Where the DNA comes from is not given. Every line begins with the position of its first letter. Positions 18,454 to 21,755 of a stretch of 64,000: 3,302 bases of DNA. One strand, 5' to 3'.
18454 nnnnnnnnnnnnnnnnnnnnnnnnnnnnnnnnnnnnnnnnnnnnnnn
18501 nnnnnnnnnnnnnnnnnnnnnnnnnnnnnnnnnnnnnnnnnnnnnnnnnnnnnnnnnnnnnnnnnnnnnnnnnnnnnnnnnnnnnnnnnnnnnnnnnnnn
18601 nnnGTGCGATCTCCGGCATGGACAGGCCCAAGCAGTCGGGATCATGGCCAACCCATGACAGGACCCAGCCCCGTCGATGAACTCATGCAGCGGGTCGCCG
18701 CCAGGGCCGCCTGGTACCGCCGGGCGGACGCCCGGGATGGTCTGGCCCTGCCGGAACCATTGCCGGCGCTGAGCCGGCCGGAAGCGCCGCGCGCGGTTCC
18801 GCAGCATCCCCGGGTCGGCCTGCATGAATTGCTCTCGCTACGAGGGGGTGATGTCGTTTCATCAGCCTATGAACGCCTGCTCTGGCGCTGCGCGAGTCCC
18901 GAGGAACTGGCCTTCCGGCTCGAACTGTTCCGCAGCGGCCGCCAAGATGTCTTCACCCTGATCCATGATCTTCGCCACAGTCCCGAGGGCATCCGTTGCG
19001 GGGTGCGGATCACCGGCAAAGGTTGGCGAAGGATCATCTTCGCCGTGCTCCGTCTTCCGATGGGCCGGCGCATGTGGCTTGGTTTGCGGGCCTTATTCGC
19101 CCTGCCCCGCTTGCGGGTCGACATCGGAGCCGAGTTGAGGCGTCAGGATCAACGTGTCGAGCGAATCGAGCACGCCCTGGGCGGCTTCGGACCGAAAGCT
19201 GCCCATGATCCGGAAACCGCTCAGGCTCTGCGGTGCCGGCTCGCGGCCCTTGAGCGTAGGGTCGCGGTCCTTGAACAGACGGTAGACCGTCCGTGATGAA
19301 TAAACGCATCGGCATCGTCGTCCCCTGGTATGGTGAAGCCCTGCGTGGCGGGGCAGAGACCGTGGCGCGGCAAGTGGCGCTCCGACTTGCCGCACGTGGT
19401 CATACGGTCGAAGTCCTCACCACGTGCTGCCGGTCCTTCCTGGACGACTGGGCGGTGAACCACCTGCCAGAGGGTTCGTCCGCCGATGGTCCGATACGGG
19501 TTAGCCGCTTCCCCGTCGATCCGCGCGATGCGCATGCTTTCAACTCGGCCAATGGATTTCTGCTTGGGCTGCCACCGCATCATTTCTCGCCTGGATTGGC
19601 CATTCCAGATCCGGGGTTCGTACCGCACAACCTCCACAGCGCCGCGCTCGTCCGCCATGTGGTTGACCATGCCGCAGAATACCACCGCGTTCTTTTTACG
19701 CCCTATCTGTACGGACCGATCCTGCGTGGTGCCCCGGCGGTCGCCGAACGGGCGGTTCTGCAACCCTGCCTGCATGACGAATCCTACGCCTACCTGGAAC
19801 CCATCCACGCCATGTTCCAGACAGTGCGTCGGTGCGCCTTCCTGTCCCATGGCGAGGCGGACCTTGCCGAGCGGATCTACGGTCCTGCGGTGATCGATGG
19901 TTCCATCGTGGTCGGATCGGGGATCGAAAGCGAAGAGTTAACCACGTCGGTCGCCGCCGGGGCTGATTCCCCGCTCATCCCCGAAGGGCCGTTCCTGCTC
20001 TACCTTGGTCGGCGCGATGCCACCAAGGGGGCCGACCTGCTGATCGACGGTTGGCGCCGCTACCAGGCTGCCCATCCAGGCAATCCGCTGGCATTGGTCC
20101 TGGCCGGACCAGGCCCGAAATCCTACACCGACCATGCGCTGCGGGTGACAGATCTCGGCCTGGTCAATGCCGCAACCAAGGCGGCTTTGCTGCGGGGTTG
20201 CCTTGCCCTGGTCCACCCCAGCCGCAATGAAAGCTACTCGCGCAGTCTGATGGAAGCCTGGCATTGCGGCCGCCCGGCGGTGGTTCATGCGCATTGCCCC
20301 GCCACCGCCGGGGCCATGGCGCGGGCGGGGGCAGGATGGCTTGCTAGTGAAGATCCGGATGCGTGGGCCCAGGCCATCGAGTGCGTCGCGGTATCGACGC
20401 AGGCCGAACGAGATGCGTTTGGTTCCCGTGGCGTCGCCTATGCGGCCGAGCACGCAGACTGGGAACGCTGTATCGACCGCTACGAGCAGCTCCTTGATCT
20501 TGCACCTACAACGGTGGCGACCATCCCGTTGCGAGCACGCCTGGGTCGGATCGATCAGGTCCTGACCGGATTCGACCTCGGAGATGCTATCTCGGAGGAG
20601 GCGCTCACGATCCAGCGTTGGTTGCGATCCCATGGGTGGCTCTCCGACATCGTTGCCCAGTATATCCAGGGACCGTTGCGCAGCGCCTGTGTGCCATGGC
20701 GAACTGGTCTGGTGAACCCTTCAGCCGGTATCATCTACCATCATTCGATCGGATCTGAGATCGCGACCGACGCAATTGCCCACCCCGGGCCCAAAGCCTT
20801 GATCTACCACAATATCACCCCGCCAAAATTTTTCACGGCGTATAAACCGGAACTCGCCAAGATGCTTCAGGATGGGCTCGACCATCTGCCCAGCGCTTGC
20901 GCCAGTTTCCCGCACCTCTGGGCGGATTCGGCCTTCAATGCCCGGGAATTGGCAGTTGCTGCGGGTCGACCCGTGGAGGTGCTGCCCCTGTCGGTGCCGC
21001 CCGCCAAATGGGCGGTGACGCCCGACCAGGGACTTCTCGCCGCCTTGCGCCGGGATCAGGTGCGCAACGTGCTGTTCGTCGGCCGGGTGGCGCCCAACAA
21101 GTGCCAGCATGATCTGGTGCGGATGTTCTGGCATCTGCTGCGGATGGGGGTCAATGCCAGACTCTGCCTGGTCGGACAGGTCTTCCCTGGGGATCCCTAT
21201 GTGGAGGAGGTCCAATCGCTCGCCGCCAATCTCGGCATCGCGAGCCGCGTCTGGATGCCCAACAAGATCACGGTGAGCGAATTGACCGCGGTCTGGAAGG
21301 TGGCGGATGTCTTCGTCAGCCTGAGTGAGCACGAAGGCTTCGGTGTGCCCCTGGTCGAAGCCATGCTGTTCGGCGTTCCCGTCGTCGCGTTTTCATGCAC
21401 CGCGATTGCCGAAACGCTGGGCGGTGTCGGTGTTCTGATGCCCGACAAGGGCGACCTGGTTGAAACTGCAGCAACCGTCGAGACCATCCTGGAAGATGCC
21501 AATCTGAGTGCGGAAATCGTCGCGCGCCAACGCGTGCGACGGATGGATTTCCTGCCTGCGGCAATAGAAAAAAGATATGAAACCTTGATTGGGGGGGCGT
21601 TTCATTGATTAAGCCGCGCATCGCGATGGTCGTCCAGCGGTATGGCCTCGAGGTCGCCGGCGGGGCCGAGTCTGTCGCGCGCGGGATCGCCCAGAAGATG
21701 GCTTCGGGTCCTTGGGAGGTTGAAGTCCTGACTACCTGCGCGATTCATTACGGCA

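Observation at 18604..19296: Short DUF4214/coiled-coil paralog lacking any catalytic domain, leading the split-GT operon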

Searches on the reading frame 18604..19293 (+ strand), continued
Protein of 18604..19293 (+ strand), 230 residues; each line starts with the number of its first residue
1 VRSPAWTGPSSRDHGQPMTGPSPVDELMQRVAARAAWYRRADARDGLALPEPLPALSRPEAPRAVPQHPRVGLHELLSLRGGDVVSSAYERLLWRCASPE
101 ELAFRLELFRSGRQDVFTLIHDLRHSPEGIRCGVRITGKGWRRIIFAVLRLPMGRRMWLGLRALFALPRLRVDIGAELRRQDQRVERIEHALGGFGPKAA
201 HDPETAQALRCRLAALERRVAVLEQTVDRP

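Call 45: search_solved_structures(query=A1, max_evalue=1, show_alignments=2)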
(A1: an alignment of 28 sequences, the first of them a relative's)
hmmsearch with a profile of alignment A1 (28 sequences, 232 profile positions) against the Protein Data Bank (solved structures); distinct sequences matched with E-value up to 1: 7.
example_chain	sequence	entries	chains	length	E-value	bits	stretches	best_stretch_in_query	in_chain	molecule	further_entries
8imk_1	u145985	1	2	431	3.2e-05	27.2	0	77-119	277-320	ApcH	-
7sc7_BD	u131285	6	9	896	0.0028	20.8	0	52-119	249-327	Phycobiliprotein ApcE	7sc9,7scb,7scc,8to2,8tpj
3osj_A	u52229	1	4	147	0.015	18.4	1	56-119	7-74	Phycobilisome LCM core-membrane linker polypeptide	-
8imi_0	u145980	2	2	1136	0.016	18.3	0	75-118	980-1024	ApcE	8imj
2l06_A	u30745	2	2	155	0.018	18.2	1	57-119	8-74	Phycobilisome LCM core-membrane linker polypeptide | Phycobiliprotein ApcE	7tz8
4qkw_A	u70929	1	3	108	0.084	16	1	150-227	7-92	Muscle-related coiled-coil protein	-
7ext_03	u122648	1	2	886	0.4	13.8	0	57-119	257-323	Phycobiliprotein ApcE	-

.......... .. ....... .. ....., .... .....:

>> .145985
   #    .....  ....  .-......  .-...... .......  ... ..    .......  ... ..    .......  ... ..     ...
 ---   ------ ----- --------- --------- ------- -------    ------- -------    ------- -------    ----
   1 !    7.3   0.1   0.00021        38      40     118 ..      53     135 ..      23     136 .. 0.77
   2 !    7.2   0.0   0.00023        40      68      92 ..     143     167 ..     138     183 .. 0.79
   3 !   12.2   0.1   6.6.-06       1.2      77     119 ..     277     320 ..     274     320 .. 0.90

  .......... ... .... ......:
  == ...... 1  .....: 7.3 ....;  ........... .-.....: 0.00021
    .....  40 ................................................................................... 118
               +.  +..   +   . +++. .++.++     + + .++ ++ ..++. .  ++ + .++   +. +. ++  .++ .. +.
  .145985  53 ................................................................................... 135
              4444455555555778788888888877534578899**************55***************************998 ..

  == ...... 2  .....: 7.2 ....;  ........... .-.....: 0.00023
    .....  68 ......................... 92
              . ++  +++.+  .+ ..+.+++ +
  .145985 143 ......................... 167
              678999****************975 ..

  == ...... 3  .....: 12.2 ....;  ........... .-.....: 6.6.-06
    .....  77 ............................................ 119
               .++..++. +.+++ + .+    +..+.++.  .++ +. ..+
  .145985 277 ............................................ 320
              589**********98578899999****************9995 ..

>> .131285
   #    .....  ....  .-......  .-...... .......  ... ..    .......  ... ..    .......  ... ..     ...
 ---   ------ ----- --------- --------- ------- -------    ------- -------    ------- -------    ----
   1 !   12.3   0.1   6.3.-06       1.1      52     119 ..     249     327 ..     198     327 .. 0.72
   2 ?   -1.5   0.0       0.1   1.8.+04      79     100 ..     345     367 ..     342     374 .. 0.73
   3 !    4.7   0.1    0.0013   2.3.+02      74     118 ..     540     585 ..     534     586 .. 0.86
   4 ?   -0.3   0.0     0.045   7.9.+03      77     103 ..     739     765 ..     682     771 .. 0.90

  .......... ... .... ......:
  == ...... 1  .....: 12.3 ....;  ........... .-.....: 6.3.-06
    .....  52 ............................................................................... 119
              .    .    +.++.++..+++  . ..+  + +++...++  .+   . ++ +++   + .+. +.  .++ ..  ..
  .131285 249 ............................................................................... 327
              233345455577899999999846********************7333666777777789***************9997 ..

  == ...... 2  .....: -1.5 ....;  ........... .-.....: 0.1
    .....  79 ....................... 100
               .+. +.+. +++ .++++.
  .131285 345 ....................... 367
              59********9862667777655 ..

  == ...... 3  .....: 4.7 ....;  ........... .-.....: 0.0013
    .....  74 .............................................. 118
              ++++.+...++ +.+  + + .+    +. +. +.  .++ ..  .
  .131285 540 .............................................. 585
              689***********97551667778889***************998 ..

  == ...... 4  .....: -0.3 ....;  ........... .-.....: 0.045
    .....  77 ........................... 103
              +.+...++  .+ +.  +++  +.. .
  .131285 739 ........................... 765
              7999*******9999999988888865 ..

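Call 59: find_related_loci(query=A2, collection=metagenome_contigs, flank=10000)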
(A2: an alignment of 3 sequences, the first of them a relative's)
Query A2 (213 aa) in metagenome_contigs; peptide patterns used: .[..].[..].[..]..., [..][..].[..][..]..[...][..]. (x = any residue, [..] = any of these).
446 stretches matched a pattern, but none encodes a relative of the query by tblastn (E <= 1e-3).

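Call 75: search_dna_similar(query=P0001, collection=plasmids, mode=protein, max_evalue=0.001, max_rows=15)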
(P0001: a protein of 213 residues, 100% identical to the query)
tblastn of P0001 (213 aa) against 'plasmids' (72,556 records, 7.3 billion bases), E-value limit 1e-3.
No match.

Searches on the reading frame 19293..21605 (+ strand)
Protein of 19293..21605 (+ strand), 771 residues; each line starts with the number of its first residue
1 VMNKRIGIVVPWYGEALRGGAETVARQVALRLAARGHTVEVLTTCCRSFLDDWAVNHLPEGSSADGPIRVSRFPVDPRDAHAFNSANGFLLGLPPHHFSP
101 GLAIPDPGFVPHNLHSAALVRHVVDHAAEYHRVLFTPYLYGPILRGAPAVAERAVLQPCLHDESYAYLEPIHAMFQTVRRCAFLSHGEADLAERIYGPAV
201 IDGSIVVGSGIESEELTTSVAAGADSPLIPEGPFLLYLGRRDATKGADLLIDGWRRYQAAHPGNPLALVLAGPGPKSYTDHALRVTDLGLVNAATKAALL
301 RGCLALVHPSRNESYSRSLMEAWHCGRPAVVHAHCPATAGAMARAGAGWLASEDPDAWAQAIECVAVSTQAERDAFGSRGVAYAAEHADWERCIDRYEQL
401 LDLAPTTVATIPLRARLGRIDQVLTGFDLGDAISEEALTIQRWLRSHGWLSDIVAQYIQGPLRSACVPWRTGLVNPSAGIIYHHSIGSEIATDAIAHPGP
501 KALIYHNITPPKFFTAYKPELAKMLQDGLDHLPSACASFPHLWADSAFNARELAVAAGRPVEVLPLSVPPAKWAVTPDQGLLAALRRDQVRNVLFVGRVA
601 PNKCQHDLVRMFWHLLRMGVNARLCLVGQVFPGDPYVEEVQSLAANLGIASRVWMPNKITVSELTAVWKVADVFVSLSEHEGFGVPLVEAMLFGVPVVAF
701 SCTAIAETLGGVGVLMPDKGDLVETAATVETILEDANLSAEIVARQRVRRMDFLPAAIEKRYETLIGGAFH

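Call 5: search_protein_families(library=pfam, proteins=[window:19293-21605:+], max_evalue=0.1)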
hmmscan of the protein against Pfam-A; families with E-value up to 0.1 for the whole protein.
window:19293-21605:+ (771 aa): 5 families
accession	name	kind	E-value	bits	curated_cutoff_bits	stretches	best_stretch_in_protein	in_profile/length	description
PF13692.12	Glyco_trans_1_4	-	9.5e-39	133.3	27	2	592-735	3-142/142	Glycosyl transferases group 1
PF00534.26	Glycos_transf_1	-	1.4e-36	126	26.4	2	590-745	15-168/172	Glycosyl transferases group 1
PF20706.3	GT4-conflict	-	4.3e-11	42.9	26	1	585-717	192-326/385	Family 4 Glycosyltransferase in conflict systems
PF13439.12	Glyco_transf_4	-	1.1e-07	32.5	28.5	1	19-53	2-36/170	Glycosyltransferase Family 4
PF13579.12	Glyco_trans_4_4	-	0.051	14.3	29.7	1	19-82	1-54/158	Glycosyl transferase 4-like domain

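Call 44: search_protein_families(library=ncbifam, proteins=[window:19296-21605:+], max_evalue=0.01)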
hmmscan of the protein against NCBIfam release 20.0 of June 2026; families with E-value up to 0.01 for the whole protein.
window:19296-21605:+ (770 aa): 31 families (the best 25 are shown)
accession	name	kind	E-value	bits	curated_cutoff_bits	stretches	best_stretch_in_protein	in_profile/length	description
NF038295.1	EPS_HpsP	equivalog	2.2e-23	82.9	550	2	175-391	153-375/388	hormogonium polysaccharide biosynthesis glycosyltransferase HpsP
TIGR03999.1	thiol_BshA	equivalog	1e-21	77.3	273.7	1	589-764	199-369/375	N-acetyl-alpha-D-glucosaminyl L-malate synthase BshA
TIGR04047.1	MSMEG_0565_glyc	hypoth_equivalog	1.2e-21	77.2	259.85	2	582-746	186-354/373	MSMEG_0565 family glycosyltransferase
NF041876.1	EPS_EpsE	equivalog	1.1e-19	71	400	1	585-747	210-374/389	exopolysaccharide biosynthesis GT4 family glycosyltransferase EpsE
TIGR03449.1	mycothiol_MshA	equivalog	1.2e-19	70.5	462.5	2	591-742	222-377/406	D-inositol-3-phosphate glycosyltransferase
NF053787.1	GlcN_PG_synth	equivalog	6.5e-19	68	480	2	543-750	149-342/361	N-acetylglucosaminyl phosphatidylglycerol synthase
TIGR03088.1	stp2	hypoth_equivalog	5.9e-18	65.1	409.05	2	589-761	194-366/374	TIGR03088 family PEP-CTERM/XrtA system glycosyltransferase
NF038229.1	Glyco4_Geo_Pelo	equivalog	4.5e-16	58.8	400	1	590-764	162-332/338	GPMC system family 4 glycosyltransferase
TIGR02149.1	glgA_Coryne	subfamily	8.7e-13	48.1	302.4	1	590-748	205-369/391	glycogen synthase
TIGR04157.1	glyco_rSAM_CFB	subfamily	9.3e-13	47.9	400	1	592-707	230-338/406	TIGR04157 family glycosyltransferase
NF046085.1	XrtY_assoc_Gly1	equivalog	1.4e-09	37.3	400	2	234-399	212-380/387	XrtY-associated glycosyltransferase XYAG1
NF007396.0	PRK09922.1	equivalog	3.3e-08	32.8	385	1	579-703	172-293/361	lipopolysaccharide 1,6-galactosyltransferase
NF038255.1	exopoly_VpsD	equivalog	4.8e-08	32.3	300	1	599-718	213-334/381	VpsD family glycosyltransferase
NF041010.1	glycosy_Agl16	equivalog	5.8e-08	32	575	1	590-723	180-310/352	glycosylation protein Agl16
TIGR04063.1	stp3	hypoth_equivalog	1.6e-07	30.6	442.05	0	574-676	198-296/397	TIGR04063 family PEP-CTERM/XrtA system glycosyltransferase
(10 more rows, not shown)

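Call 55: search_solved_structures(query=window:19296-21605:+, max_evalue=0.00001)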
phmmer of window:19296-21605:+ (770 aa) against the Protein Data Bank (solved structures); distinct sequences matched with E-value up to 0.00001: 9.
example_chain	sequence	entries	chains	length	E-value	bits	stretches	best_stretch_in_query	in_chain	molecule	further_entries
5d00_A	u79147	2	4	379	9.2e-09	37.2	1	592-763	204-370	N-acetyl-alpha-D-glucosaminyl L-malate synthase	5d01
2gej_A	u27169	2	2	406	3.5e-08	35.3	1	564-767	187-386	PHOSPHATIDYLINOSITOL MANNOSYLTRANSFERASE (PimA)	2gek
4n9w_A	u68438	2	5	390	5.1e-08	34.7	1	564-767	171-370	GDP-mannose-dependent alpha-(1-2)-phosphatidylinositol mannosyltransferase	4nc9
2jjm_A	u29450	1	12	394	3.5e-07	32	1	602-764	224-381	GLYCOSYL TRANSFERASE, GROUP 1 FAMILY PROTEIN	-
3mbo_A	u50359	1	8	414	4e-07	31.8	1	602-764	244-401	Glycosyltransferase, group 1 family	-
7qsg_A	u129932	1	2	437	5.9e-07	31.2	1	585-728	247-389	D-inositol 3-phosphate glycosyltransferase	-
4xso_B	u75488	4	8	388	1.2e-06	30.2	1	595-746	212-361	Alr3699 protein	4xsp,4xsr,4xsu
3c4q_A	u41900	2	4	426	1.6e-06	29.8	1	590-734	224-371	Predicted glycosyltransferases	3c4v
3c48_A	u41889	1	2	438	1.7e-06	29.7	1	590-734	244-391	Predicted glycosyltransferases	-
